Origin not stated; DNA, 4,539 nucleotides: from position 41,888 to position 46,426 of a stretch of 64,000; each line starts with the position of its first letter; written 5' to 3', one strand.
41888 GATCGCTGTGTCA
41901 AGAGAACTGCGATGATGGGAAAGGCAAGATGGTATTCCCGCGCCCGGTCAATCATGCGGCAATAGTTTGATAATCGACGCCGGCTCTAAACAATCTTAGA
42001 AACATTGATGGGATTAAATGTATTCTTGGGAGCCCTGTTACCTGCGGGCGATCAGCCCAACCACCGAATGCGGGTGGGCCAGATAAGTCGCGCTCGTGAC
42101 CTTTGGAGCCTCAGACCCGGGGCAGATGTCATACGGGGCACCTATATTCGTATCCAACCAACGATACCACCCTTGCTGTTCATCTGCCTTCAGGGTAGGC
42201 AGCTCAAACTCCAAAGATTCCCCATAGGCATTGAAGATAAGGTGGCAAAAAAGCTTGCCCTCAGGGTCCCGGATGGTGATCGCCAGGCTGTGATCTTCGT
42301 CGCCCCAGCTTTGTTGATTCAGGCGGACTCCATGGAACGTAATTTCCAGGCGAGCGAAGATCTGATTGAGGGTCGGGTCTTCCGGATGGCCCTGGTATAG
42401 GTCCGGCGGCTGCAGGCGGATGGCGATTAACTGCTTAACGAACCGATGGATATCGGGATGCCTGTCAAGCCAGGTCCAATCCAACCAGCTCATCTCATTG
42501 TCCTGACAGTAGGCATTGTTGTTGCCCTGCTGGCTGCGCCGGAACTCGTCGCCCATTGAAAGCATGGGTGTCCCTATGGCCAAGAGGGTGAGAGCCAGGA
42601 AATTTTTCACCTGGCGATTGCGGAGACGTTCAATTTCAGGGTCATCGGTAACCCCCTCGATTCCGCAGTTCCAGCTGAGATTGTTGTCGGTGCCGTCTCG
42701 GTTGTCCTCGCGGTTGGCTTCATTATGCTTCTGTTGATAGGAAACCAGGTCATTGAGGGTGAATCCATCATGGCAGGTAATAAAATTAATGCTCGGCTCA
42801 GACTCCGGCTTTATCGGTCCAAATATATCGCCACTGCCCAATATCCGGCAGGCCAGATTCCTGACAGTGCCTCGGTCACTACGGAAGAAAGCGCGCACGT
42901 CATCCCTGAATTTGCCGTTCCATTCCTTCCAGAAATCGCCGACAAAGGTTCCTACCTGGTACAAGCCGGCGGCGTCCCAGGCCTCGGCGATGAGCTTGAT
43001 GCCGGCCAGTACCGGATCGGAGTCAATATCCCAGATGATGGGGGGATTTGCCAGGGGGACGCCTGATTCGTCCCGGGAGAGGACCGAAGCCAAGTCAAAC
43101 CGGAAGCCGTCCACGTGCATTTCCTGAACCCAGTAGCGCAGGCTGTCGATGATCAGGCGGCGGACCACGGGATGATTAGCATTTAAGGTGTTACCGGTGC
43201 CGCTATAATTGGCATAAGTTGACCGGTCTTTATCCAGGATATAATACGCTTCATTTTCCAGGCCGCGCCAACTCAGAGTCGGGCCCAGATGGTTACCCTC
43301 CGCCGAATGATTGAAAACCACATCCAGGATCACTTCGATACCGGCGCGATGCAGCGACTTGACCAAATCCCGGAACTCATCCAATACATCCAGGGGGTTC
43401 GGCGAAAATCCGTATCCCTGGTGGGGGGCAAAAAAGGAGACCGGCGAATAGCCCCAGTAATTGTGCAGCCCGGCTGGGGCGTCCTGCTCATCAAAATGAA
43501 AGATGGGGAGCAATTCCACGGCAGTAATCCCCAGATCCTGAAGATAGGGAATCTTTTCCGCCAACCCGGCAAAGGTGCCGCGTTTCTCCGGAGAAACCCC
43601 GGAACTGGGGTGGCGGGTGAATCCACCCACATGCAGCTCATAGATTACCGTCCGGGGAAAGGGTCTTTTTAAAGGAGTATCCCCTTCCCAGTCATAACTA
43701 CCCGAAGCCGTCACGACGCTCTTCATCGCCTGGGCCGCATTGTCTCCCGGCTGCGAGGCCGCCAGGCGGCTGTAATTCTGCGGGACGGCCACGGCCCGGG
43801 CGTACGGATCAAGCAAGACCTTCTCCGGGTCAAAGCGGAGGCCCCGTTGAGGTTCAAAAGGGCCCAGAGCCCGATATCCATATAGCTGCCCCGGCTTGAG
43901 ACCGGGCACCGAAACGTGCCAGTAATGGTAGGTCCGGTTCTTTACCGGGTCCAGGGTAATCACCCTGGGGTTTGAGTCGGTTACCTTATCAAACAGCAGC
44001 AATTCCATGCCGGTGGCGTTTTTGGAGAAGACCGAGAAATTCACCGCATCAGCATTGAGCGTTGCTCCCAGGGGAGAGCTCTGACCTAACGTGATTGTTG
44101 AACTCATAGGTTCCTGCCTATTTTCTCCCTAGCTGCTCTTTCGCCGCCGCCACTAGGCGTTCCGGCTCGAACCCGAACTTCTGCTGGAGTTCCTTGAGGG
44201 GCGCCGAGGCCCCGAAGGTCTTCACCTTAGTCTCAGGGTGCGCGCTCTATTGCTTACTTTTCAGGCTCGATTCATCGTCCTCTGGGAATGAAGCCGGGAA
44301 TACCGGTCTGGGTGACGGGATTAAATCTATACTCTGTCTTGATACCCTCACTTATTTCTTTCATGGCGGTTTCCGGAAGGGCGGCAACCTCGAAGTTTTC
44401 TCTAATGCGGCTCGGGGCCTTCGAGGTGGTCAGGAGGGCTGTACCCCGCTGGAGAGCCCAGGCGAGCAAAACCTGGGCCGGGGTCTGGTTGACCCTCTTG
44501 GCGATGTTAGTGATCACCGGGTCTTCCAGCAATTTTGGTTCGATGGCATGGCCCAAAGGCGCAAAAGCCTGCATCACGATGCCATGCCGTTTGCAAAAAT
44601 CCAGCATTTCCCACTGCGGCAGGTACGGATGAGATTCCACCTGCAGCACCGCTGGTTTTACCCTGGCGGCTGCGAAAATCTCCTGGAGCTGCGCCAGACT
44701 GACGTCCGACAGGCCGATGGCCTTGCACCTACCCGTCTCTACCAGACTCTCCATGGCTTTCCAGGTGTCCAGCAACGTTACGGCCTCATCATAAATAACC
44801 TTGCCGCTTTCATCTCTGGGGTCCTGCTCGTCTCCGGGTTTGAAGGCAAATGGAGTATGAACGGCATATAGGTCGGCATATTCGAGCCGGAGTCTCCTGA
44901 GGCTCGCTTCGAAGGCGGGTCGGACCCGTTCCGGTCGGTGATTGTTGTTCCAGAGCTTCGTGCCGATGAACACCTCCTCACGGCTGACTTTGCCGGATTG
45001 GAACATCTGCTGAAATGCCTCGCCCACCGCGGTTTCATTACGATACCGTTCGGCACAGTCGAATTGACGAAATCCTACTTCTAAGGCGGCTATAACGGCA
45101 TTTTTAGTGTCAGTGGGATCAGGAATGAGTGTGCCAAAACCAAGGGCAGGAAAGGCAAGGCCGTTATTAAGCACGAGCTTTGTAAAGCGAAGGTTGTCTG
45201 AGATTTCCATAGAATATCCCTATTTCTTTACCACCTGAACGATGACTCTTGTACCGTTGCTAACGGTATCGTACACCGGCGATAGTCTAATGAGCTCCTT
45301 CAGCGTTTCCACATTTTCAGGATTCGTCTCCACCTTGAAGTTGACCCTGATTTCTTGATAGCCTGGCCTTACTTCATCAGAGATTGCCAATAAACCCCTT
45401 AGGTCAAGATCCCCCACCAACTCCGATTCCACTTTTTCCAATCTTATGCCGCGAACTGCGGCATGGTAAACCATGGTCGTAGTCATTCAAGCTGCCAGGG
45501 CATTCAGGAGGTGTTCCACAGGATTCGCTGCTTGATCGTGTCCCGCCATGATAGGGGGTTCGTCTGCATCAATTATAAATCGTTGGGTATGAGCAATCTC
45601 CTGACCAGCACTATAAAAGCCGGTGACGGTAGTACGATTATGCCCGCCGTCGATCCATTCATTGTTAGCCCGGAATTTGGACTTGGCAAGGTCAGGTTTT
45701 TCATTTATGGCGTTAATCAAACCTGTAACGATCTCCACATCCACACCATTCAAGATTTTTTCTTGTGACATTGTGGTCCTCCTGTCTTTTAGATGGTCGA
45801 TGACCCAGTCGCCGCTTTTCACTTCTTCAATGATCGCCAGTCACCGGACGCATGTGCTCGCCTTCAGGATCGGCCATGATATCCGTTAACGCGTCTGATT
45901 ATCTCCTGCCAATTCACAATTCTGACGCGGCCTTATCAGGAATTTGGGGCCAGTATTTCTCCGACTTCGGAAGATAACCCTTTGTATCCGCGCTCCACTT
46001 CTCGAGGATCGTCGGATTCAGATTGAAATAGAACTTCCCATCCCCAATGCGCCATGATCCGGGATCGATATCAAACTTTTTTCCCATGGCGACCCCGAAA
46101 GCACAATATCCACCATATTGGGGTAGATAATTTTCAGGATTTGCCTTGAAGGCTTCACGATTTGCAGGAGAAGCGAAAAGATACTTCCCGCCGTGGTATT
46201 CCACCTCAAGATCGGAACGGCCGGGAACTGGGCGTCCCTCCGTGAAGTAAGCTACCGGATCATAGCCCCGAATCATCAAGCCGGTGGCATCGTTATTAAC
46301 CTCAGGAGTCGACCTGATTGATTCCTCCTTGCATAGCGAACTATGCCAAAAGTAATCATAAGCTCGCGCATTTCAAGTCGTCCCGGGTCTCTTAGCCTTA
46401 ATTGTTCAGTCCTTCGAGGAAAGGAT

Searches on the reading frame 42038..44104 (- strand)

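Call 37: search_protein_families(library=pfam, max_evalue=0.00001, proteins=[window:42038-44104:-])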
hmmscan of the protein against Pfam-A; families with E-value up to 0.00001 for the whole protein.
window:42038-44104:- (688 aa): 2 families
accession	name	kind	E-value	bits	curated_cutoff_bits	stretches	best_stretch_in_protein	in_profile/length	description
PF00128.31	Alpha-amylase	-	2.3e-21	77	22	1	172-346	12-197/446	Alpha amylase, catalytic domain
PF02922.24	CBM_48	-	2e-15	57.3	22.4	1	11-102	1-83/83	Carbohydrate-binding module 48 (Isoamylase N-terminal domain)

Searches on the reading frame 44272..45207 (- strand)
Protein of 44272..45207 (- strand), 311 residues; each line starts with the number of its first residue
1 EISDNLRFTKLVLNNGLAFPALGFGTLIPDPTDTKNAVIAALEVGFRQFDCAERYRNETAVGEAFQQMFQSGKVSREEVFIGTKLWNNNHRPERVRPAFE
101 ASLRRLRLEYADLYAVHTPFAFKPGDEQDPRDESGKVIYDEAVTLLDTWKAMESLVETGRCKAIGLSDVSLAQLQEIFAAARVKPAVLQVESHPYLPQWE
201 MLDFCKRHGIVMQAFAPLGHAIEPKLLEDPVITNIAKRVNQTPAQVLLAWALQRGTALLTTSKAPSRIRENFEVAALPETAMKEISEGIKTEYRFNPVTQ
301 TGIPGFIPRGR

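Call 37: search_protein_families(library=pfam, max_evalue=0.00001, proteins=[window:44272-45207:-])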
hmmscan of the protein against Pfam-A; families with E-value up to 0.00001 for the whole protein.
window:44272-45207:- (311 aa): 1 family
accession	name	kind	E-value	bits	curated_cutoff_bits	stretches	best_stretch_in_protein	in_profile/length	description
PF00248.27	Aldo_ket_red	-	1.5e-47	162.5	24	1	29-287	16-288/291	Aldo/keto reductase family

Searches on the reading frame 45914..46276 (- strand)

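Call 54: search_protein_families(library=pfam, max_evalue=0.001, proteins=[window:45914-46276:-])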
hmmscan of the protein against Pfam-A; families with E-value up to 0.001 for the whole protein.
window:45914-46276:- (120 aa): 1 family
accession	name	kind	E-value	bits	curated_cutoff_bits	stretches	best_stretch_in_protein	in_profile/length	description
PF04945.19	YHS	-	2.6e-13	50.2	30.3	1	8-54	1-47/47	YHS domain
